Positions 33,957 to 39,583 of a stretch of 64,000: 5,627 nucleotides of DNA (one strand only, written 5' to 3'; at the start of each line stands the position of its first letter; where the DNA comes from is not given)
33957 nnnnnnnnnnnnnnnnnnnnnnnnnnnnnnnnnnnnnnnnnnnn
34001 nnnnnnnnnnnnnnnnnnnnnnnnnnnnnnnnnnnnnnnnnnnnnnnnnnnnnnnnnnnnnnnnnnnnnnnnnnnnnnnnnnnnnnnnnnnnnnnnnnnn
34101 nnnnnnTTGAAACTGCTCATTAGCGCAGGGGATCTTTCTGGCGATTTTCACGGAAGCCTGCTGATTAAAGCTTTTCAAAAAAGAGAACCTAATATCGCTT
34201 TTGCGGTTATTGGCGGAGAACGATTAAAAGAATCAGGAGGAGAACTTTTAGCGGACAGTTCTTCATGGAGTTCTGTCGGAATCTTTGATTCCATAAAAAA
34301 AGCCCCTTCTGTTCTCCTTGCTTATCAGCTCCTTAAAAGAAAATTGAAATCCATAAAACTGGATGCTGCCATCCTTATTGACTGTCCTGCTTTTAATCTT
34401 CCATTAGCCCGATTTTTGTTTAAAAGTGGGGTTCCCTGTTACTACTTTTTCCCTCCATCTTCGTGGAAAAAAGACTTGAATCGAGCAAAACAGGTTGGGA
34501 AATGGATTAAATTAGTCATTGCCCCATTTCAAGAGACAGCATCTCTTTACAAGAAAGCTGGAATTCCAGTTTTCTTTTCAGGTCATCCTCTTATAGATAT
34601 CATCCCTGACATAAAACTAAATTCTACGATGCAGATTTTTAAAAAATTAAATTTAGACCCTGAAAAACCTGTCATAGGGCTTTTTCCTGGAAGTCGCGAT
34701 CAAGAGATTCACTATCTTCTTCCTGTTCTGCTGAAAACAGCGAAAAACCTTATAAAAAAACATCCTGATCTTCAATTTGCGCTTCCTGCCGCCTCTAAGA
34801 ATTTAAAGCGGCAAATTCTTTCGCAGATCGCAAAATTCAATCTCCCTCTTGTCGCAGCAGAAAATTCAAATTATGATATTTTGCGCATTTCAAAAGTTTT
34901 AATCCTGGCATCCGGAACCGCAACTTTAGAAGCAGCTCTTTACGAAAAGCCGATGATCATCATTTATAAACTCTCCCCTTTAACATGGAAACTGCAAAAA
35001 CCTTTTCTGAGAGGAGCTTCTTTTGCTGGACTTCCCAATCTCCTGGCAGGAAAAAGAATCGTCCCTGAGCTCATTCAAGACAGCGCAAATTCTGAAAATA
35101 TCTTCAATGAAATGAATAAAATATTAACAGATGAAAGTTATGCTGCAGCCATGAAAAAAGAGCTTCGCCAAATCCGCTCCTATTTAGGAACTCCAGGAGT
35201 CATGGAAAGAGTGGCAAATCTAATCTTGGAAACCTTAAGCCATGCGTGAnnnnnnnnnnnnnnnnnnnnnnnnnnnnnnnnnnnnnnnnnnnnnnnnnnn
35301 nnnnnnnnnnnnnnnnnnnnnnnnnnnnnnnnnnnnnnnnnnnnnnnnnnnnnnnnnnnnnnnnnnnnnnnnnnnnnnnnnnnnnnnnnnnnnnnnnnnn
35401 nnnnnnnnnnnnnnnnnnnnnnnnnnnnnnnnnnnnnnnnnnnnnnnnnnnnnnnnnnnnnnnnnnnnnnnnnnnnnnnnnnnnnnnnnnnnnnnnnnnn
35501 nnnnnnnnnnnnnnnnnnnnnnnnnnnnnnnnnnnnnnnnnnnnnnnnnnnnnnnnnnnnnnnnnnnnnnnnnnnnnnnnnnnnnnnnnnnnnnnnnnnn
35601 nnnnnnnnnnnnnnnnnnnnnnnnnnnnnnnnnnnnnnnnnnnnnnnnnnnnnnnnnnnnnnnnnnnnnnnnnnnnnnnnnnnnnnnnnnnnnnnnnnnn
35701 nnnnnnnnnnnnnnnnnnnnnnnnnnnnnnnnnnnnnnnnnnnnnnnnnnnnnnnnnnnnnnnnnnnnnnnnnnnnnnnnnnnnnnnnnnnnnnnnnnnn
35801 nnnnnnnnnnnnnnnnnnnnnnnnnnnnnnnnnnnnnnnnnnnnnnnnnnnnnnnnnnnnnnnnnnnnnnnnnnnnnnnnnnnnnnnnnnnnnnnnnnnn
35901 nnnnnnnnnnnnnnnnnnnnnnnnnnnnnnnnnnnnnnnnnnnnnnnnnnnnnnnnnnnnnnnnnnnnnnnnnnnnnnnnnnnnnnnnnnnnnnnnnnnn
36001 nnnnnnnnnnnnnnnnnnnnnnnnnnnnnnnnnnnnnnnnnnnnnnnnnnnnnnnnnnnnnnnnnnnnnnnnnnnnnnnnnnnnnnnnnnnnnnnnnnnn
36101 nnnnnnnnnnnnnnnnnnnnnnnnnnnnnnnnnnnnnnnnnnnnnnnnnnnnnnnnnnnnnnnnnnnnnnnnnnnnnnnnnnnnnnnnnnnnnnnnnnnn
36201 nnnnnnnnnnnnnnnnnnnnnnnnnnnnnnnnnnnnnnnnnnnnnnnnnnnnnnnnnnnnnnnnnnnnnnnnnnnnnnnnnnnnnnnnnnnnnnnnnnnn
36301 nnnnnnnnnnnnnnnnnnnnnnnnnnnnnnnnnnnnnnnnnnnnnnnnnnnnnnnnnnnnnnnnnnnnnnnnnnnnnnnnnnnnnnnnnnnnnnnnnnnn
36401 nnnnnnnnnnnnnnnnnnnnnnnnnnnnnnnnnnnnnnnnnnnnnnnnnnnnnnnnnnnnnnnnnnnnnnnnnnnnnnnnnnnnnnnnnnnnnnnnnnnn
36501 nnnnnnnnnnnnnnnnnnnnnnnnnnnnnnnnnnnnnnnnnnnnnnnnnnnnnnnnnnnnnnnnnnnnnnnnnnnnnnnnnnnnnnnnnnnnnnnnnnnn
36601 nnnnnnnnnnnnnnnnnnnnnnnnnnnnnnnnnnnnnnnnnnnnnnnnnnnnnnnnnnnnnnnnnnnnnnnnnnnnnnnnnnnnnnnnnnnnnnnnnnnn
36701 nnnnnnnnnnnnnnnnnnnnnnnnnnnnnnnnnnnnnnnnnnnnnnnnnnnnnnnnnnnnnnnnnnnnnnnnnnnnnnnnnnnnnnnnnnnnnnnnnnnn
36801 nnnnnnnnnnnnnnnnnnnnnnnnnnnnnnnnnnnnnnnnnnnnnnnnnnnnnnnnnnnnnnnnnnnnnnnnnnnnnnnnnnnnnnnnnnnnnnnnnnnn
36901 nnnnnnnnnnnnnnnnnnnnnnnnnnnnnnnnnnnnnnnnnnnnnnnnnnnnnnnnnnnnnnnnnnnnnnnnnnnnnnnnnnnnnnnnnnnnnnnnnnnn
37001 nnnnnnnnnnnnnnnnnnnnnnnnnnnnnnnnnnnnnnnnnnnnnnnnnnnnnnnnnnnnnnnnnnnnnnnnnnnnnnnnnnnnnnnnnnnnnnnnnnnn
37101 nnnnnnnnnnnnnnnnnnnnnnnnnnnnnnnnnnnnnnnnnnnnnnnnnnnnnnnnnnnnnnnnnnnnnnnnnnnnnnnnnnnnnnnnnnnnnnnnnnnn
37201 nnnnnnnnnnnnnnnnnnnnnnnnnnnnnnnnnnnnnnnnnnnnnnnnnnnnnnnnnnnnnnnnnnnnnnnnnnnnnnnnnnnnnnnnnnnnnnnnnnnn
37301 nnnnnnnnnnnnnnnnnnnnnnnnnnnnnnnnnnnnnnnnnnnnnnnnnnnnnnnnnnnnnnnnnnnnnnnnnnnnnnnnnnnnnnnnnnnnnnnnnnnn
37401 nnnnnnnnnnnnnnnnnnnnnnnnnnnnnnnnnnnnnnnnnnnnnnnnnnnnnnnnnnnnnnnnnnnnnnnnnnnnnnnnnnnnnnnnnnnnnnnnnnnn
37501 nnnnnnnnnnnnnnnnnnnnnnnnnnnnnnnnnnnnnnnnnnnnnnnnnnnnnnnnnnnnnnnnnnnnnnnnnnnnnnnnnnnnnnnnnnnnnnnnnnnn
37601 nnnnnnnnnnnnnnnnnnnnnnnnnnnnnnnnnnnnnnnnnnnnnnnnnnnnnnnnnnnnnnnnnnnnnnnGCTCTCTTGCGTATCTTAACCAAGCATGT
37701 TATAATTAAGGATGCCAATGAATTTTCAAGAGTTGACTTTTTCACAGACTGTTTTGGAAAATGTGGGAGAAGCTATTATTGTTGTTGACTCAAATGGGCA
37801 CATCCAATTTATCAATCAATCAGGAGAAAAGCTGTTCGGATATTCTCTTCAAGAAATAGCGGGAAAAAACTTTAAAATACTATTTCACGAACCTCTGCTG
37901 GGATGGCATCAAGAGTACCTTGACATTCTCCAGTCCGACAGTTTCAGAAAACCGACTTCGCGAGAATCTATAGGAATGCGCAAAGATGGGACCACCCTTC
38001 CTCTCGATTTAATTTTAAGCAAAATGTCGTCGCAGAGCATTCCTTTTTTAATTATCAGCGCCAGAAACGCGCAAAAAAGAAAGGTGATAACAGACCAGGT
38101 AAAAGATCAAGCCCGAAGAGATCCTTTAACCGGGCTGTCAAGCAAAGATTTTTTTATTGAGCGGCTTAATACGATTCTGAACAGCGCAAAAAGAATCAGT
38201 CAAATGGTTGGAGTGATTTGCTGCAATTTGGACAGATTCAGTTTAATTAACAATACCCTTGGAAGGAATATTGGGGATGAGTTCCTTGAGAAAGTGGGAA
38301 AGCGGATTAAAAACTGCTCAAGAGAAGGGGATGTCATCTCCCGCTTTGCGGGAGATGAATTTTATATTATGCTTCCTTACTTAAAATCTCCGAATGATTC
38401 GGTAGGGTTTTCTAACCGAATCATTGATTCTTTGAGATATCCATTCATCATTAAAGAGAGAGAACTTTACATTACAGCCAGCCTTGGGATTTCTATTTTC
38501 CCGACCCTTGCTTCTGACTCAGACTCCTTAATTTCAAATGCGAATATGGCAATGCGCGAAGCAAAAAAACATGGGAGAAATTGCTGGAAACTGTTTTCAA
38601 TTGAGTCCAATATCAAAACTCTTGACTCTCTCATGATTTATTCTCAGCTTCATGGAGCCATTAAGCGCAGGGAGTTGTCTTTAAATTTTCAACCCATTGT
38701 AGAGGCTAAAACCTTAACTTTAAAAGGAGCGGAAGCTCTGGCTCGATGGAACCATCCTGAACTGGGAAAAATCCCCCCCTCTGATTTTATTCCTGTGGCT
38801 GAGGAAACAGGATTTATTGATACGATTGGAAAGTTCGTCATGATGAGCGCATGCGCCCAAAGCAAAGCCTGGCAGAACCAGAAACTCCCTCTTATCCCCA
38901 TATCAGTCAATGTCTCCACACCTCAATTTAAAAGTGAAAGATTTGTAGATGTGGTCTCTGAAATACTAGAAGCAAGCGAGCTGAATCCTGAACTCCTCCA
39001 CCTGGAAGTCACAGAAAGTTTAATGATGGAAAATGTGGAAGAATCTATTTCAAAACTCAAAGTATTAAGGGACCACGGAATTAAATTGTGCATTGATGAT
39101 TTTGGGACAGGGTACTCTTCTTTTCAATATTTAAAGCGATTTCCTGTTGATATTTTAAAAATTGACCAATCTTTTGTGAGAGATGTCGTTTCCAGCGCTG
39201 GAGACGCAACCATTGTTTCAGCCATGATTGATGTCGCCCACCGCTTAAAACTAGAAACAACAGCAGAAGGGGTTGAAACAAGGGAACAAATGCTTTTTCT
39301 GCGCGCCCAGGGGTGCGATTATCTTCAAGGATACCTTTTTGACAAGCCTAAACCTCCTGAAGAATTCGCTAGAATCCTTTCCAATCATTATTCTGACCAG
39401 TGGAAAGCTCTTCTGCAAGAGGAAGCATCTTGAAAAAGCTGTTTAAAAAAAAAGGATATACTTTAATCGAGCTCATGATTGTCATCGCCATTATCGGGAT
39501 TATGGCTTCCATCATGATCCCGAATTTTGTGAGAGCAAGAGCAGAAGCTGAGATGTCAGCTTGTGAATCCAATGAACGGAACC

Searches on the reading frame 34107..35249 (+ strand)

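Call 82: search_protein_families(library=pfam, proteins=[window:34107-35249:+], max_evalue=0.0001)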
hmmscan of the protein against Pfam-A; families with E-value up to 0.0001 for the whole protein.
window:34107-35249:+ (380 aa): 1 family
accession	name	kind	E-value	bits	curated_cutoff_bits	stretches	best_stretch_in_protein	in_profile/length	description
PF02684.21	LpxB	-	3.2e-73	247.2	22.6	1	4-355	2-354/374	Lipid-A-disaccharide synthetase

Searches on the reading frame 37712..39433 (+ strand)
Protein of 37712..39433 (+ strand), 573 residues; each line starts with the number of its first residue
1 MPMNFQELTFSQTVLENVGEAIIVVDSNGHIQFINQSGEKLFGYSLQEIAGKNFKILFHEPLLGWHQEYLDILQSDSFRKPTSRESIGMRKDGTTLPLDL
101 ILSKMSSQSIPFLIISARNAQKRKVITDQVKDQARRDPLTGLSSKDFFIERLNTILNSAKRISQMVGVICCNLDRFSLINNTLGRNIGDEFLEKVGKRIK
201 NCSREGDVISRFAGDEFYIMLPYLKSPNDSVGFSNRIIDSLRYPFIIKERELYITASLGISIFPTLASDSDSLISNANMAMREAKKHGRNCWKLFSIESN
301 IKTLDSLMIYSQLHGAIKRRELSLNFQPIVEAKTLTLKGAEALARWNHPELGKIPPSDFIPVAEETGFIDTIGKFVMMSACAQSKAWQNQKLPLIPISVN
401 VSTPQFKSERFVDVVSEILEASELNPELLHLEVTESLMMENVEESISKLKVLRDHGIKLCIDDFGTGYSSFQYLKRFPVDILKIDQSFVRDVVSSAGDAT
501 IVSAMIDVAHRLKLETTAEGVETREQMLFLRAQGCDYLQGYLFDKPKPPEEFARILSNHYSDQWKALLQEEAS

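Call 82: search_protein_families(library=pfam, proteins=[window:37712-39433:+], max_evalue=0.0001)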
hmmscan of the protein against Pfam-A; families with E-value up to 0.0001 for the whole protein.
window:37712-39433:+ (573 aa): 7 families
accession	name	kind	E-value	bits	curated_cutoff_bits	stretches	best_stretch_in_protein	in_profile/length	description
PF00563.25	EAL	-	1.4e-73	247.6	31.3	1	313-546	4-236/236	EAL domain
PF00990.26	GGDEF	-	7.5e-38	130.3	23.8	1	135-290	2-160/161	Diguanylate cyclase, GGDEF domain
PF00989.32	PAS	-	2.1e-11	44.3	22.6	1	12-61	4-53/113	PAS fold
PF13426.13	PAS_9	-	1.9e-10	41.4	27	1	20-110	2-91/103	PAS domain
PF24820.1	Diguanyl_cycl_sensor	-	2.3e-08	34.4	28.1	1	15-118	2-108/109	Diguanylate cyclase-like sensor domain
PF13188.13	PAS_8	-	2e-07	31.1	21.8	1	12-62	4-51/65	PAS domain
PF08448.16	PAS_4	-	1.3e-05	25.8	23.1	1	15-58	1-44/110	PAS fold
